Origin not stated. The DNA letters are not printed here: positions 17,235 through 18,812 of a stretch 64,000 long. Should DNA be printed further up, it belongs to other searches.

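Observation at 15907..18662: Translationally coupled FAD-dependent D-2-hydroxyacid dehydrogenase-like oxidase plus LarA-family racemase; no larBCE in the window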

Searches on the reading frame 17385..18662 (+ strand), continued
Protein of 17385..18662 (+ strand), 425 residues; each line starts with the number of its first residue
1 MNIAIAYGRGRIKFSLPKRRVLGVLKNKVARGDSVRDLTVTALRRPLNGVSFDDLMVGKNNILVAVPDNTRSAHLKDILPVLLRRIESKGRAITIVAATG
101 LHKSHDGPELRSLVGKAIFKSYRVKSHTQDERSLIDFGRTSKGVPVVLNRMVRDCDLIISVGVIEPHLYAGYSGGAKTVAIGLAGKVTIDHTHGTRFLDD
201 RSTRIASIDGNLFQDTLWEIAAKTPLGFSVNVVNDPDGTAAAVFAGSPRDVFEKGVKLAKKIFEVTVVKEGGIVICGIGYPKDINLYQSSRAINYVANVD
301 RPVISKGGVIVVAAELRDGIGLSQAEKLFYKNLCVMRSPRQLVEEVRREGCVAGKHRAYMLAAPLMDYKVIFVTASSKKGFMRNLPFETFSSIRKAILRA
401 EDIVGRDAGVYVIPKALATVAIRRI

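Call 55: find_encoding_contigs(protein=P0113, flank=10000, max_places=1)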
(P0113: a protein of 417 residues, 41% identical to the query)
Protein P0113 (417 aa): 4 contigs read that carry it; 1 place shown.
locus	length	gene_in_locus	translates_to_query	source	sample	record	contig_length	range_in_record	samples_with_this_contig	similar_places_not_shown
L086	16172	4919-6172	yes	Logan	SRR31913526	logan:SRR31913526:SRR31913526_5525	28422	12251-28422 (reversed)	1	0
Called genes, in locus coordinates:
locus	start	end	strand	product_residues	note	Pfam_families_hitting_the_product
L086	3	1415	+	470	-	?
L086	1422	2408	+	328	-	PF00535:Glycos_transf_2, PF10111:Glyco_tranf_2_2, PF13641:Glyco_tranf_2_3, PF13632:Glyco_trans_2_3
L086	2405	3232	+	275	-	PF00535:Glycos_transf_2, PF10111:Glyco_tranf_2_2, PF13641:Glyco_tranf_2_3 (weak), PF13506:Glyco_transf_21 (weak), PF02709:Glyco_transf_7C (weak)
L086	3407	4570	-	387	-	PF00438:S-AdoMet_synt_N, PF02772:S-AdoMet_synt_M, PF02773:S-AdoMet_synt_C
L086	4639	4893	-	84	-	-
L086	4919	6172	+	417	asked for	PF09861:Lar_N, PF21113:LarA_C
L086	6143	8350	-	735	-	-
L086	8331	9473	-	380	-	PF01757:Acyl_transf_3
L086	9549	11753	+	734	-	PF11847:GT-C_AftD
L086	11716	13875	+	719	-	PF11847:GT-C_AftD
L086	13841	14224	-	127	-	-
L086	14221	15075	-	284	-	PF00535:Glycos_transf_2, PF10111:Glyco_tranf_2_2 (weak), PF13641:Glyco_tranf_2_3 (faint)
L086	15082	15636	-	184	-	PF00702:Hydrolase (weak), PF13419:HAD_2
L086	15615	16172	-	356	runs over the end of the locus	PF21360:PylC-like_N, PF02655:ATP-grasp_3, PF15632:ATPgrasp_Ter (faint)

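Call 56: find_encoding_contigs(protein=P0118, flank=10000, max_places=1)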
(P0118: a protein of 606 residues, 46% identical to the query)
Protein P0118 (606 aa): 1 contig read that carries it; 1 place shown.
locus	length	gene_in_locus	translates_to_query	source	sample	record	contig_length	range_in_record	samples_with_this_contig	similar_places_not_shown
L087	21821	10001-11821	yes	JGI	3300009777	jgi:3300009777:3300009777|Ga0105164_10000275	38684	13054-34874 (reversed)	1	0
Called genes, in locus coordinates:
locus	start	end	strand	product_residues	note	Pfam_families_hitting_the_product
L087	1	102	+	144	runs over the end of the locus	PF22381:Staph_reg_Sar_Rot (weak), PF01047:MarR, PF12802:MarR_2, PF13463:HTH_27 (weak)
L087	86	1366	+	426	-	PF02321:OEP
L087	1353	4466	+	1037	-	PF00873:ACR_tran, PF03176:MMPL (faint)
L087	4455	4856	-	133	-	PF03819:MazG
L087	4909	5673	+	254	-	PF00459:Inositol_P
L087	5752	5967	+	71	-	PF11154:DUF2934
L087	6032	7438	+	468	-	PF02585:PIG-L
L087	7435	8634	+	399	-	PF12832:MFS_1_like, PF05977:MFS_3 (faint), PF07690:MFS_1, PF00083:Sugar_tr (weak), PF07690:MFS_1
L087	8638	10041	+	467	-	PF03692:CxxCxxCC (weak), PF09924:LPG_synthase_C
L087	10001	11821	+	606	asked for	PF09861:Lar_N, PF21113:LarA_C (weak)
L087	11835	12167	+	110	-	PF25937:DUF7980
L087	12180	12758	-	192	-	PF07883:Cupin_2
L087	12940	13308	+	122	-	PF00072:Response_reg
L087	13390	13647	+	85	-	-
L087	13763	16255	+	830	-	PF03534:SpvB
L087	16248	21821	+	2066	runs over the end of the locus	PF05593:RHS_repeat (faint), PF17963:Big_9 (faint), PF12256:TcdB_toxin_midN, PF13517:FG-GAP_3 (weak), PF25023:TEN_YD-shell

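Call 71: search_protein_families(library=ncbifam, proteins=[L034:10446-11621:+, L083:2513-3439:-, L026:2853-4484:-, L009:3680-4966:+, L009:4963-7713:+], max_evalue=0.00001)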
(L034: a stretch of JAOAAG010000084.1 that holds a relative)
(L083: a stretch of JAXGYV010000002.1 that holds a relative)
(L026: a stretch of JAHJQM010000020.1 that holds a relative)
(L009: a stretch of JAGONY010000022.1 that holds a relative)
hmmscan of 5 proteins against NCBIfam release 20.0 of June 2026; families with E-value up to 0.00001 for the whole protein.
L034:10446-11621:+ (391 aa): 2 families
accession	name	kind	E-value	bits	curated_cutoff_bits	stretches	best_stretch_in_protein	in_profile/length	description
TIGR00299.2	nickel_LarC1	equivalog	2.4e-61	206.3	90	1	76-239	1-165/165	nickel pincer cofactor biosynthesis protein LarC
NF052512.1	nickel_LarC2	equivalog_domain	6.3e-47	158.5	50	1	252-369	1-118/118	nickel pincer cofactor biosynthesis protein LarC2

L083:2513-3439:- (308 aa): 5 families
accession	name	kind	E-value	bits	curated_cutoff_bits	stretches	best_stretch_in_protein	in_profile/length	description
TIGR00268.2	TIGR00268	equivalog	1.2e-89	300.1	150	1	34-290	4-259/259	ATP-dependent sacrificial sulfur transferase LarE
NF010587.0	PRK13980.1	equivalog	1.3e-08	34.4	255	1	45-112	33-100/267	NAD+ synthase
NF002048.0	PRK00876.1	subfamily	1.3e-07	30.8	313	1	46-106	40-100/330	NAD(+) synthase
NF010588.0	PRK13981.1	equivalog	2.2e-07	29.6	479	1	45-107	287-349/546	NAD+ synthase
TIGR00364.1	TIGR00364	equivalog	6.5e-06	25.8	150.3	0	48-108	3-61/201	7-cyano-7-deazaguanine synthase QueC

L026:2853-4484:- (543 aa): 13 families
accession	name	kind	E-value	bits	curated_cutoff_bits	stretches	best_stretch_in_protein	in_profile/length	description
NF010588.0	PRK13981.1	equivalog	1e-214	714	479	1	2-541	2-543/546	NAD+ synthase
NF002730.0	PRK02628.1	equivalog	1.9e-60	204.8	473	2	4-237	12-267/677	NAD(+) synthase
TIGR00552.1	nadE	equivalog_domain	6.5e-58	195.9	63.65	1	275-520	14-243/251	NAD(+) synthase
NF010587.0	PRK13980.1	equivalog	1.8e-54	184.7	255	1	270-523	18-260/267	NAD+ synthase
NF002048.0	PRK00876.1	subfamily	1.2e-22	80.1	313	2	286-360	40-110/330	NAD(+) synthase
TIGR03381.1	agmatine_aguB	equivalog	1.2e-13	51.1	410.25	1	8-245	4-254/279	N-carbamoylputrescine amidase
NF040852.1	nitrile_Arch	equivalog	7.4e-12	45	500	1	5-244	1-235/262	nitrilase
TIGR00268.2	TIGR00268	equivalog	6.5e-10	38.7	150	1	282-349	12-79/259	ATP-dependent sacrificial sulfur transferase LarE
TIGR00546.1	lnt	equivalog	1.2e-09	37.9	132.9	1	22-174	183-348/395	apolipoprotein N-acyltransferase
NF001979.1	PRK00768.1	equivalog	1.7e-09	37.6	250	1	251-467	9-225/266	NAD(+) synthase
NF033621.1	de_GSH_amidase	exception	2e-08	34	355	1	7-174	2-170/260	deaminated glutathione amidase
TIGR04048.1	nitrile_sll0784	equivalog_domain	4.9e-07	29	502.6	1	5-61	3-59/301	Nit6803 family nitrilase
NF007757.0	PRK10438.1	equivalog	2.2e-06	27.1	249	1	35-239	32-227/256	amidohydrolase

L009:3680-4966:+ (428 aa): 5 families
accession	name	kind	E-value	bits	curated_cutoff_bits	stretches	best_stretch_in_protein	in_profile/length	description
NF052593.1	NPN_racem_MAR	equivalog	5.1e-100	334.9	500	1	3-426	1-414/415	nickel-dependent malate racemase, LarAH6 family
NF033504.2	Ni_dep_LarA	equivalog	2.8e-91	306.4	460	1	2-426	1-421/422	nickel-dependent lactate racemase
NF052595.1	NPN_LarAH5_MAR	equivalog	7.7e-85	285.3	462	1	3-426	1-414/415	nickel-dependent malate racemase, LarAH5 family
NF052525.1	NPN_LarAH10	equivalog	2.9e-74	250.3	540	1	2-426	2-426/426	NPN-dependent 2-hydroxyacid racemase, LarAH10 family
NF052592.1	LarAH_14_15_16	equivalog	1e-15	57.1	740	1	35-204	43-216/520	NPN-dependent hydroxyacid isomerase, LarAH14/15/16 family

L009:4963-7713:+ (916 aa): 15 families
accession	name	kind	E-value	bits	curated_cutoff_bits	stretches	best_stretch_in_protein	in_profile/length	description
NF049975.1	2HglutDHaseYdiJ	equivalog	8e-110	368.2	1350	2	9-489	24-542/1018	D-2-hydroxyglutarate dehydrogenase YdiJ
NF008369.0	PRK11168.1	equivalog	4.4e-90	302.5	278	1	517-914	6-398/401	anaerobic glycerol-3-phosphate dehydrogenase subunit C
TIGR00387.1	glcD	equivalog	1e-82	278.2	567.9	2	223-485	148-413/413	glycolate oxidase subunit GlcD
TIGR03379.1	glycerol3P_GlpC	equivalog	8e-66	222.4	279.9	1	520-912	3-393/397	anaerobic glycerol-3-phosphate dehydrogenase subunit GlpC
NF008408.0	PRK11230.1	equivalog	2.2e-60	204.6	897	2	222-493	204-478/499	glycolate oxidase subunit GlcD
NF045670.1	quin_L_LdhH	equivalog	4.3e-47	160.8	800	1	516-897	298-686/706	L-lactate dehydrogenase (quinone) large subunit LdhH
NF008434.0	PRK11274.1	equivalog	1.6e-34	119.5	333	1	519-913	20-405/409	glycolate oxidase subunit GlcF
NF004898.0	PRK06259.1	equivalog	3.6e-34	118.2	385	1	679-899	261-466/488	fumarate reductase (CoM/CoB) subunit TfrB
NF045663.1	diclust_near_Sec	equivalog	1.6e-15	56.3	530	1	510-911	292-632/759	pyridine nucleotide-disulfide oxidoreductase/dicluster-binding protein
NF008439.0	PRK11282.1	equivalog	3.7e-15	55.6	284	1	47-174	9-137/358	glycolate oxidase subunit GlcE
NF053785.1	DcplphribOxDprE1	equivalog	1.9e-10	40.6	500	1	42-179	20-156/449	decaprenylphosphoryl-beta-D-ribose oxidase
TIGR04105.1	FeFe_hydrog_B1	subfamily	8.5e-08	31.3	450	1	521-605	141-218/462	monomeric [FeFe] hydrogenase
TIGR01678.1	FAD_lactone_ox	subfamily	1.8e-07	30.4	396.8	1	29-184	7-160/438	sugar 1,4-lactone oxidase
TIGR03288.1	CoB_CoM_SS_B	equivalog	2.6e-06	26.9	345.15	0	821-896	163-237/290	CoB--CoM heterodisulfide reductase subunit B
TIGR01679.1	bact_FAD_ox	subfamily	3.1e-06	26.4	292.25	1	34-173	9-143/419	FAD-linked oxidoreductase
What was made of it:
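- NPN dependence of the wider group: LarC and LarE lie 6-7 kb from Group-25-type racemases in L034 and L083 (call 71). LarC and LarE lie near Group-25-type genes in two other phyla (call 71).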

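Call 72: search_protein_families(library=pfam, proteins=[L009:4963-7713:+], max_evalue=0.001)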
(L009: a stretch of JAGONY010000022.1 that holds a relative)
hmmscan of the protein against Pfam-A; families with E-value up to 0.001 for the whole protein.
L009:4963-7713:+ (916 aa): 8 families
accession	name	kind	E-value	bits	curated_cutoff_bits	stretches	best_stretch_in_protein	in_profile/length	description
PF02913.24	FAD-oxidase_C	-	8.1e-56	189.9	21.2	1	249-485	2-247/248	FAD linked oxidases, C-terminal domain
PF01565.28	FAD_binding_4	-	2.7e-44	150.7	26.4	1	37-174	1-139/139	FAD binding domain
PF02754.22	CCG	-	1.9e-26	92.4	20.6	2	813-896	1-84/85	Cysteine-rich domain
PF13183.11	Fer4_8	-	1.1e-09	39.2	27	1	520-592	1-67/68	4Fe-4S dicluster domain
PF13534.11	Fer4_17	-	1.1e-07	32.7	22.2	1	523-593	1-60/61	4Fe-4S dicluster domain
PF12838.12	Fer4_7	-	1.9e-07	31.9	27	1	523-593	1-52/52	4Fe-4S dicluster domain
PF00037.32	Fer4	-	5.4e-07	29.6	21.1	1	522-539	6-23/24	4Fe-4S binding domain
PF14697.11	Fer4_21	-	0.00048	20.6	35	0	518-538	35-56/59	4Fe-4S dicluster domain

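Call 73: find_encoding_contigs(protein=P0102, flank=10000, max_places=1)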
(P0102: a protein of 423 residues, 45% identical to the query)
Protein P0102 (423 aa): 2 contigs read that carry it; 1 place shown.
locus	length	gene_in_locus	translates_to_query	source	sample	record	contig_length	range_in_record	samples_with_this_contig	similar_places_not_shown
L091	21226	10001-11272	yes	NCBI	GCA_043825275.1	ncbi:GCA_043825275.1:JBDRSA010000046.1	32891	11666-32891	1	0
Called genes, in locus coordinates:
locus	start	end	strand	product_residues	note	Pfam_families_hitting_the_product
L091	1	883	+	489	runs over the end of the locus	PF13372:Alginate_exp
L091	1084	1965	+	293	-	PF01569:PAP2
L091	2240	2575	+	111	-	PF09685:MamF_MmsF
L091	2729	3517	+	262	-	PF11249:DUF3047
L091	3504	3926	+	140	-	-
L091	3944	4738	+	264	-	PF25084:LbH_EIF2B (faint), PF25087:GMPPB_C (faint), PF00132:Hexapep, PF13720:Acetyltransf_11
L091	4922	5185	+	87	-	-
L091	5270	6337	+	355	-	PF02749:QRPTase_N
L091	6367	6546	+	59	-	PF12797:Fer4_2 (weak), PF12837:Fer4_6 (weak), PF00037:Fer4 (weak), PF13459:Fer4_15, PF14697:Fer4_21 (faint), PF13370:Fer4_13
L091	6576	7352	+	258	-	PF00459:Inositol_P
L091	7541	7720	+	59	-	-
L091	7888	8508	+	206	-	PF02545:Maf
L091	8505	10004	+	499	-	PF01565:FAD_binding_4, PF02913:FAD-oxidase_C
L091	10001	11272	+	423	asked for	PF09861:Lar_N, PF21113:LarA_C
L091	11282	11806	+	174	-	PF00293:NUDIX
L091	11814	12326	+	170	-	PF05991:NYN_YacP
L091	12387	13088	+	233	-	PF13441:Gly-zipper_YMGG (weak)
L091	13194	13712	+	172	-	PF00565:SNase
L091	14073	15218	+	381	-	PF00990:GGDEF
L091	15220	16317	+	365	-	PF00365:PFK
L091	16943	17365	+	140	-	PF03330:DPBB_1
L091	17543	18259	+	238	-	PF01135:PCMT, PF00398:RrnaAD, PF13847:Methyltransf_31 (weak), PF13649:Methyltransf_25 (weak)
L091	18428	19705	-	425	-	PF00232:Glyco_hydro_1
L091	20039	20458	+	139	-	PF01894:YjbQ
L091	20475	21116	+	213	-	PF13483:Lactamase_B_3, PF12706:Lactamase_B_2 (weak)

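Call 74: find_encoding_contigs(protein=P0099, flank=10000, max_places=1)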
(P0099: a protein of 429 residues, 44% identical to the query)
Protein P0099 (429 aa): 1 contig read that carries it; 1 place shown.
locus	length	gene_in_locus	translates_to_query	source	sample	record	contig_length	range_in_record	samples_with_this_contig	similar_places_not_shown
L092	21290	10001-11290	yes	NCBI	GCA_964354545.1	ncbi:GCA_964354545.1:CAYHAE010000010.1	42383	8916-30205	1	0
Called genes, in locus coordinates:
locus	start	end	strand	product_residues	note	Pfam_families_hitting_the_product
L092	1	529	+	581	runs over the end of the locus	PF13181:TPR_8 (faint), PF00515:TPR_1 (faint), PF07719:TPR_2 (faint), PF13176:TPR_7 (faint), PF13374:TPR_10 (faint), PF13424:TPR_12, PF13432:TPR_16 (weak)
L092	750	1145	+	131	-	-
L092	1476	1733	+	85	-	-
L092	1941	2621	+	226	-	PF22175:Ogg-HhH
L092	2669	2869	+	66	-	PF12797:Fer4_2 (weak), PF12837:Fer4_6 (weak), PF00037:Fer4 (weak), PF13459:Fer4_15, PF13370:Fer4_13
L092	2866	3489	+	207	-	PF02525:Flavodoxin_2, PF03358:FMN_red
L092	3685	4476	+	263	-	PF00459:Inositol_P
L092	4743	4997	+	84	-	-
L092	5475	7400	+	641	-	PF00027:cNMP_binding, PF01734:Patatin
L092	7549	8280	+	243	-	PF02545:Maf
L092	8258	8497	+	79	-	-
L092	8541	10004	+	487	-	PF01565:FAD_binding_4, PF02913:FAD-oxidase_C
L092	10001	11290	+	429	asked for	PF09861:Lar_N, PF21113:LarA_C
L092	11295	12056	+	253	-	PF01171:ATP_bind_3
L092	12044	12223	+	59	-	PF01361:Tautomerase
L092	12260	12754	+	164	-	PF14512:TM1586_NiRdase, PF00881:Nitroreductase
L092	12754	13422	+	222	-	-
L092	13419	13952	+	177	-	PF05991:NYN_YacP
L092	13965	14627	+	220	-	-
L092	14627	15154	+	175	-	PF04892:VanZ-LLP1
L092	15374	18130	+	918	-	PF00675:Peptidase_M16, PF05193:Peptidase_M16_C, PF00675:Peptidase_M16, PF05193:Peptidase_M16_C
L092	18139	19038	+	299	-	PF01261:AP_endonuc_2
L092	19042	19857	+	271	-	PF01875:Memo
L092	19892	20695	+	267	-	PF01734:Patatin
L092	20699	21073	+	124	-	PF08899:DUF1844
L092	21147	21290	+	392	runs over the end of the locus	PF02646:RmuC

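Call 75: search_protein_families(library=ncbifam, proteins=[L092:11295-12056:+, L091:11282-11806:+, L091:5270-6337:+, L092:12260-12754:+], max_evalue=0.001)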
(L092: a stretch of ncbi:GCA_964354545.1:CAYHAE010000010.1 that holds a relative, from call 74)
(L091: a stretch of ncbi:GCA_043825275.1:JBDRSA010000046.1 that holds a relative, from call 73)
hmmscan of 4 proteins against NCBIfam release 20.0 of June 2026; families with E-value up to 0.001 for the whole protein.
L092:11295-12056:+ (253 aa): 7 families
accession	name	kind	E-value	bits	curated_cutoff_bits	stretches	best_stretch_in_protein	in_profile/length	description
NF007972.0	PRK10696.1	equivalog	4.9e-57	193.5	272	1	5-240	18-257/295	tRNA 2-thiocytidine(32) synthetase TtcA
TIGR02432.1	lysidine_TilS_N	equivalog_domain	1.3e-21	77.4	93.6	1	30-192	1-166/189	tRNA lysidine(34) synthetase TilS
NF049949.1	tRNAsynTtuAPyrococ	equivalog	4.3e-14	52.4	450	1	9-247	28-269/292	tRNA-5-methyluridine(54) 2-sulfurtransferase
NF047749.1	tRNAThiolNcsA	equivalog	2.3e-10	40.1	500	1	24-230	49-274/322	tRNA 2-thiolation protein NcsA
NF007942.0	PRK10660.1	equivalog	9.2e-08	31.3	606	1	25-188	14-174/439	tRNA lysidine(34) synthetase TilS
TIGR00269.1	TIGR00269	hypoth_equivalog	8.4e-07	29.2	62.75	1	168-247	1-80/104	TIGR00269 family protein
TIGR00268.2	TIGR00268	equivalog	4.9e-06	26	150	1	24-142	9-126/259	ATP-dependent sacrificial sulfur transferase LarE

L091:11282-11806:+ (174 aa): 5 families
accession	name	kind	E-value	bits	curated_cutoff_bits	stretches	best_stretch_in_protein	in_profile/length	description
NF008736.0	PRK11762.1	equivalog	4.3e-15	55.7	169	1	16-168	20-174/186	ADP compounds hydrolase NudE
TIGR00052.1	TIGR00052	subfamily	1.3e-08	34.6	79.55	1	36-124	39-136/188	nudix-type nucleoside diphosphatase, YffH/AdpP family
NF041652.1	Nud_hyd_Dein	equivalog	1.9e-06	28.2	200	1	46-160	18-137/152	Nudix hydrolase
NF011585.0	PRK15009.1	equivalog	2e-06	27.6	234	1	37-168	42-181/191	GDP-mannose pyrophosphatase NudK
NF006530.0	PRK08999.1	equivalog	0.00043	19.4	245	1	51-104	16-69/315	Nudix family hydrolase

L091:5270-6337:+ (355 aa): 10 families
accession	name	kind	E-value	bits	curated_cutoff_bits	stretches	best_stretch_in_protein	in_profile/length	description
NF005529.0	PRK07188.1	equivalog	1.6e-108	362.9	378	1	19-354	16-356/358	nicotinate phosphoribosyltransferase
NF006415.0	PRK08662.1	equivalog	4.6e-77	259.3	243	1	20-341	10-316/381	nicotinate phosphoribosyltransferase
TIGR01513.1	NAPRTase_put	equivalog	5.7e-24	84.8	297.4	1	78-328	85-321/452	nicotinate phosphoribosyltransferase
NF009131.0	PRK12484.1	equivalog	2.9e-23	82.3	330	1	81-318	93-315/455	nicotinate phosphoribosyltransferase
NF006695.0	PRK09243.1-2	equivalog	5.2e-23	81.4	469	1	78-317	91-317/480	nicotinate phosphoribosyltransferase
NF006696.0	PRK09243.1-3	equivalog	6.7e-20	71.2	503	1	81-326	99-328/451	nicotinate phosphoribosyltransferase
NF006698.0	PRK09243.1-5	equivalog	1.2e-16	60.6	531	1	82-329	104-328/440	nicotinate phosphoribosyltransferase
NF006694.0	PRK09243.1-1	equivalog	2.7e-15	56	663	1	79-317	93-316/485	nicotinate phosphoribosyltransferase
TIGR00078.1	nadC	equivalog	1.6e-11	44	198.4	1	50-164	29-140/269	carboxylating nicotinate-nucleotide diphosphorylase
NF006697.0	PRK09243.1-4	equivalog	6.6e-11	41.5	776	1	82-317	97-317/488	nicotinate phosphoribosyltransferase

L092:12260-12754:+ (164 aa): 6 families
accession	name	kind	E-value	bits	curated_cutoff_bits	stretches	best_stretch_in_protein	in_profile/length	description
TIGR02476.1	BluB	equivalog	5.8e-15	55.2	150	2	5-62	11-68/205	5,6-dimethylbenzimidazole synthase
NF008033.1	PRK10765.1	equivalog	2.1e-13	50.3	223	2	92-163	110-180/240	oxygen-insensitive NADPH nitroreductase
NF009810.0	PRK13294.1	equivalog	6.8e-13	48.3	304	2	3-56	254-307/449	coenzyme F420-0:L-glutamate ligase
TIGR03553.1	F420_FbiB_CTERM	equivalog_domain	1.2e-12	48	249.55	2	5-56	1-52/194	F420 biosynthesis protein FbiB, C-terminal domain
NF008088.0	PRK10828.1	equivalog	1.7e-06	27.7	183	0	89-150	111-170/183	NAD(P)H nitroreductase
NF003768.0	PRK05365.1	equivalog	6.3e-05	22.6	152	1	8-86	19-98/200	malonic semialdehyde reductase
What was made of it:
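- Tried and rejected: The PP-loop gene after the racemase in L092 is TtcA-like, not LarE (26 against 150 bits, call 75).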
